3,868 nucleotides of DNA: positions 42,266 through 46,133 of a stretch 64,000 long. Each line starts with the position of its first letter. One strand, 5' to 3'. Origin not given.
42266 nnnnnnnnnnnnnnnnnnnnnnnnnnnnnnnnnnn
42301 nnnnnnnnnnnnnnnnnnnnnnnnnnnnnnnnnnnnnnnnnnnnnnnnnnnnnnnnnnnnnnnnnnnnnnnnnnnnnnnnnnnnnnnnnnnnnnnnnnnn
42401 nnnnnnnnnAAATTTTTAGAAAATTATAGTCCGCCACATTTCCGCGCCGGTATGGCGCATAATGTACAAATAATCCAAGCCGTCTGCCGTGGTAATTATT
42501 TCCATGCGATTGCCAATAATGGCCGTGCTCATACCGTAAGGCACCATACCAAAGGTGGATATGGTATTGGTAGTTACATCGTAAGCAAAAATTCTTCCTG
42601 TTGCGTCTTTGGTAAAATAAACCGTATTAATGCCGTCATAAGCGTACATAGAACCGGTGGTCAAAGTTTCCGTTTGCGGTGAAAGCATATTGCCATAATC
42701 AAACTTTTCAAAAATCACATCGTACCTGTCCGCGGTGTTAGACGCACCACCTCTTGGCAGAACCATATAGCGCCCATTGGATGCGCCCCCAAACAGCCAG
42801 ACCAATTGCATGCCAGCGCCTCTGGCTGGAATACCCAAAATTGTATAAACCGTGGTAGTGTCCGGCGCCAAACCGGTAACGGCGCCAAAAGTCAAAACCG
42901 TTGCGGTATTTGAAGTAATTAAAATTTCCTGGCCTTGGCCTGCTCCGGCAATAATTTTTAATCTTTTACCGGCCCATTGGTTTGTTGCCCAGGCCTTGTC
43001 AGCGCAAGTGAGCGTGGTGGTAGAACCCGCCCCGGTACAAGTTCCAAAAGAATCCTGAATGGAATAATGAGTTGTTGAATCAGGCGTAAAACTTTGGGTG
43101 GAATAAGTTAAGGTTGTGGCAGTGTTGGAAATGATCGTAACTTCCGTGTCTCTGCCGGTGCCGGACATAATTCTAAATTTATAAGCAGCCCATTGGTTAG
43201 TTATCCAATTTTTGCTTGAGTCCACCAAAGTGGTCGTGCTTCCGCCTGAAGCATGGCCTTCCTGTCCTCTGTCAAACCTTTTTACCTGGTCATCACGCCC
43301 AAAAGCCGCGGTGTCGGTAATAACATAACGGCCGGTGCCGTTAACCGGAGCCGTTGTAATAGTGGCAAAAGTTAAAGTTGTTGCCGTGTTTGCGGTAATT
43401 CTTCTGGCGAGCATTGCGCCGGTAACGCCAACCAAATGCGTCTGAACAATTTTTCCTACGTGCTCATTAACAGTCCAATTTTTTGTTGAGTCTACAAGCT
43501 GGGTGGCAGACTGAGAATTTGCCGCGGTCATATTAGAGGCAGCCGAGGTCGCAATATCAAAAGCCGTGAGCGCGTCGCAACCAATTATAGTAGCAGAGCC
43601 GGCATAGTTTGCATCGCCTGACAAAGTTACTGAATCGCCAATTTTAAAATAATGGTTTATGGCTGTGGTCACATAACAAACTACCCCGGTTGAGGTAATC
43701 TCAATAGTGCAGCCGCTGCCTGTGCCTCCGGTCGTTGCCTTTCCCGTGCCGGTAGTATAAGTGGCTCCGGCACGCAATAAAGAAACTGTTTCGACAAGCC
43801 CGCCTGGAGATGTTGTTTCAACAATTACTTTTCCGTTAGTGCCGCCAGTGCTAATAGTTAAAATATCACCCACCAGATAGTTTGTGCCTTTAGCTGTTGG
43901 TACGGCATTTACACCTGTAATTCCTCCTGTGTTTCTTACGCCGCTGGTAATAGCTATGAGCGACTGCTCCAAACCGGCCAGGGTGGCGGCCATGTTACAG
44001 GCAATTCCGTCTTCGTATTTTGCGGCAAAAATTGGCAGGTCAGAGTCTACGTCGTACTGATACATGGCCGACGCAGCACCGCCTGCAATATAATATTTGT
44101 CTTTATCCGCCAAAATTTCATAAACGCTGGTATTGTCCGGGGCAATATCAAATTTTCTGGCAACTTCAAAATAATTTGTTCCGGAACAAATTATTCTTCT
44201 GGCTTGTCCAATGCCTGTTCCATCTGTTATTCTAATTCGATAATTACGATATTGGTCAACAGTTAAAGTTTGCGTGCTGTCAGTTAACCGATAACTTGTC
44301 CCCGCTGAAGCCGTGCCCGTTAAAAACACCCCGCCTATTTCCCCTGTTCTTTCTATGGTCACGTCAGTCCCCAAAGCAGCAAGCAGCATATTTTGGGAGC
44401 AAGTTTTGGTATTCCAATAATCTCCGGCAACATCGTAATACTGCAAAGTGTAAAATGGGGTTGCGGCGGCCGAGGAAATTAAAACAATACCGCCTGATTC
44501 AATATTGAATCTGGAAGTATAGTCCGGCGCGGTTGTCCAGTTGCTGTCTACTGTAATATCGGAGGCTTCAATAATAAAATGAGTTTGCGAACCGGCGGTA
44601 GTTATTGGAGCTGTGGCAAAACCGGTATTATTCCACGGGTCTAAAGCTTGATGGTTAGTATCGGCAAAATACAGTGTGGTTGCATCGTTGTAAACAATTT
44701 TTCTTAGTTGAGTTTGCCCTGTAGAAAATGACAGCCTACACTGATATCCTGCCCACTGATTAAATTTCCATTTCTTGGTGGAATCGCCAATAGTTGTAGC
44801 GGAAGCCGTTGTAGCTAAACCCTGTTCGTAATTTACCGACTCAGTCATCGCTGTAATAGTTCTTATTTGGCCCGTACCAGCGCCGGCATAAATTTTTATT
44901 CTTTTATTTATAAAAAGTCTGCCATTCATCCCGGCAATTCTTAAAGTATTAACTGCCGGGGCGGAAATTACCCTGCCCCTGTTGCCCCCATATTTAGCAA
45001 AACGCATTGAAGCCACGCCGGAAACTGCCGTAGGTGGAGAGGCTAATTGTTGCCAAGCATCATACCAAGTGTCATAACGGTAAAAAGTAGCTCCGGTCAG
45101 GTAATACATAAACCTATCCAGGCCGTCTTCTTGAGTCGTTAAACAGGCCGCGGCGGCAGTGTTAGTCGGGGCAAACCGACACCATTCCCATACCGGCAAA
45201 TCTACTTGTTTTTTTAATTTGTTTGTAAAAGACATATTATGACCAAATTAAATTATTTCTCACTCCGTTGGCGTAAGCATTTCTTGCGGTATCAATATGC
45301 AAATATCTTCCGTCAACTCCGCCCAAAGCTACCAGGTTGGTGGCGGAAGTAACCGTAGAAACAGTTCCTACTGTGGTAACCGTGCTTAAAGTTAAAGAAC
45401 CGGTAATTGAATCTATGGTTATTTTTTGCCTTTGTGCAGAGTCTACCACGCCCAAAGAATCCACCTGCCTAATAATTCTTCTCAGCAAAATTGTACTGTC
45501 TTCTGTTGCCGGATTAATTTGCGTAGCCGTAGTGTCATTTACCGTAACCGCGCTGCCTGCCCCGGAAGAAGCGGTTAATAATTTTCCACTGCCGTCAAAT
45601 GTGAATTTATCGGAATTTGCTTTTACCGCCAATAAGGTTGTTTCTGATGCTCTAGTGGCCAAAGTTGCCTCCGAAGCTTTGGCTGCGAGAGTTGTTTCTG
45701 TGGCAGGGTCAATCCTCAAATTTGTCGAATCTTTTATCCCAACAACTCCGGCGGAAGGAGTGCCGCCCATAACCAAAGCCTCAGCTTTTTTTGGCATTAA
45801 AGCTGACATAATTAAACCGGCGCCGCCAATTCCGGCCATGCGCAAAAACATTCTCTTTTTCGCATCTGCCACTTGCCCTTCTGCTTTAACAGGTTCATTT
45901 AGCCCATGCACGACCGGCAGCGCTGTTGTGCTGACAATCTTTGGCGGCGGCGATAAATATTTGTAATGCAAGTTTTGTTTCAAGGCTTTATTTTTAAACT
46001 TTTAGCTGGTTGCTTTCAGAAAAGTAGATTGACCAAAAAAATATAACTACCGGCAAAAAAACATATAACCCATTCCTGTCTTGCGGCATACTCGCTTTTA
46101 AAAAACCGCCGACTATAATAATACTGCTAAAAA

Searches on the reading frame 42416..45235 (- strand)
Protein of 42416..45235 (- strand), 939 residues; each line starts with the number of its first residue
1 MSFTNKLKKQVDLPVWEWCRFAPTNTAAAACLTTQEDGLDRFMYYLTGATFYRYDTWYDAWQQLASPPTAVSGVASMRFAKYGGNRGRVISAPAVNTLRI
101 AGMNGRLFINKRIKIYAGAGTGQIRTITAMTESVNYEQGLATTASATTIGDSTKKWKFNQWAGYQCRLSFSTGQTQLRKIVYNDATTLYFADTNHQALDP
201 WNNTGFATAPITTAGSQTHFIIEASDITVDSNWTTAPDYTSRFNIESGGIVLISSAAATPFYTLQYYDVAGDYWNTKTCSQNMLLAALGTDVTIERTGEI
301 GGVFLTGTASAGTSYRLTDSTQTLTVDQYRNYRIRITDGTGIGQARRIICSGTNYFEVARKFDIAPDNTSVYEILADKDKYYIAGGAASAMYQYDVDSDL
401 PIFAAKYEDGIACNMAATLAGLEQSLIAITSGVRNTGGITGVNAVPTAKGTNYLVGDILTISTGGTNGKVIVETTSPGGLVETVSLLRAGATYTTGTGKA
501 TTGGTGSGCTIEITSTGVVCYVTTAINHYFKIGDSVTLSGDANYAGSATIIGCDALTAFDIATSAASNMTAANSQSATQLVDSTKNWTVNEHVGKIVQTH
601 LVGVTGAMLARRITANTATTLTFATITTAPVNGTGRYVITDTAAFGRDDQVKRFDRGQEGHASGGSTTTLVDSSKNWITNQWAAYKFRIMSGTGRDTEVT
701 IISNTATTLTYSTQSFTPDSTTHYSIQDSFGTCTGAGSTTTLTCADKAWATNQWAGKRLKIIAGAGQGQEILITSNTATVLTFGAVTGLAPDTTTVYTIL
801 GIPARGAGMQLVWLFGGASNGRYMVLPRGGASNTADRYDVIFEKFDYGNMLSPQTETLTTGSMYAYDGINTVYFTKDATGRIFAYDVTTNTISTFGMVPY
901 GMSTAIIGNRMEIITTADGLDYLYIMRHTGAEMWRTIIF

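Call 7: search_protein_families(library=pfam, proteins=[window:42416-45235:-], max_evalue=0.01)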
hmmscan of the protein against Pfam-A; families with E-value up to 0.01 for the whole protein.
window:42416-45235:- (939 aa): 0 families

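Call 32: search_protein_families(library=phrogs, proteins=[window:42416-45235:-], max_evalue=0.01)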
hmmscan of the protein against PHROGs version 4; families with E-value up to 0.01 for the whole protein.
window:42416-45235:- (939 aa): 0 families

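Call 71: search_solved_structures(query=window:42416-45235:-, max_evalue=1)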
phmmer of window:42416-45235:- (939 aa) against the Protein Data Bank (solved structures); distinct sequences matched with E-value up to 1: 1.
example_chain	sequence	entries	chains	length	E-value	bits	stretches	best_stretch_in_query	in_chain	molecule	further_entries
8kg3_A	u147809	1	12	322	0.26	12.5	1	821-920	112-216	Os06g0623700 protein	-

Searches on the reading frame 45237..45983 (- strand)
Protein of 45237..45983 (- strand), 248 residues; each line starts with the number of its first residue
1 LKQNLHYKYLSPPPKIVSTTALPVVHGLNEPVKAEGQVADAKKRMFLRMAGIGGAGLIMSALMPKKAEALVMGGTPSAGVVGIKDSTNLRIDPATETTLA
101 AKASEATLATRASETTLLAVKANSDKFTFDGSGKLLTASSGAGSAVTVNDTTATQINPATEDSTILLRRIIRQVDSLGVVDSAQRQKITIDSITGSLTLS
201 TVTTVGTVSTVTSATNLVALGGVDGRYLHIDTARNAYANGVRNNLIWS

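Call 7: search_protein_families(library=pfam, proteins=[window:45237-45983:-], max_evalue=0.01)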
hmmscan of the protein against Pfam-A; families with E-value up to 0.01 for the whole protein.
window:45237-45983:- (248 aa): 0 families

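Call 32: search_protein_families(library=phrogs, proteins=[window:45237-45983:-], max_evalue=0.01)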
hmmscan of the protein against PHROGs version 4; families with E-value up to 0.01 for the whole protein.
window:45237-45983:- (248 aa): 0 families

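Call 72: search_solved_structures(query=window:45237-45983:-, max_evalue=1)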
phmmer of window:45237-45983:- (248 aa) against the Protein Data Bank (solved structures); distinct sequences matched with E-value up to 1: 0.
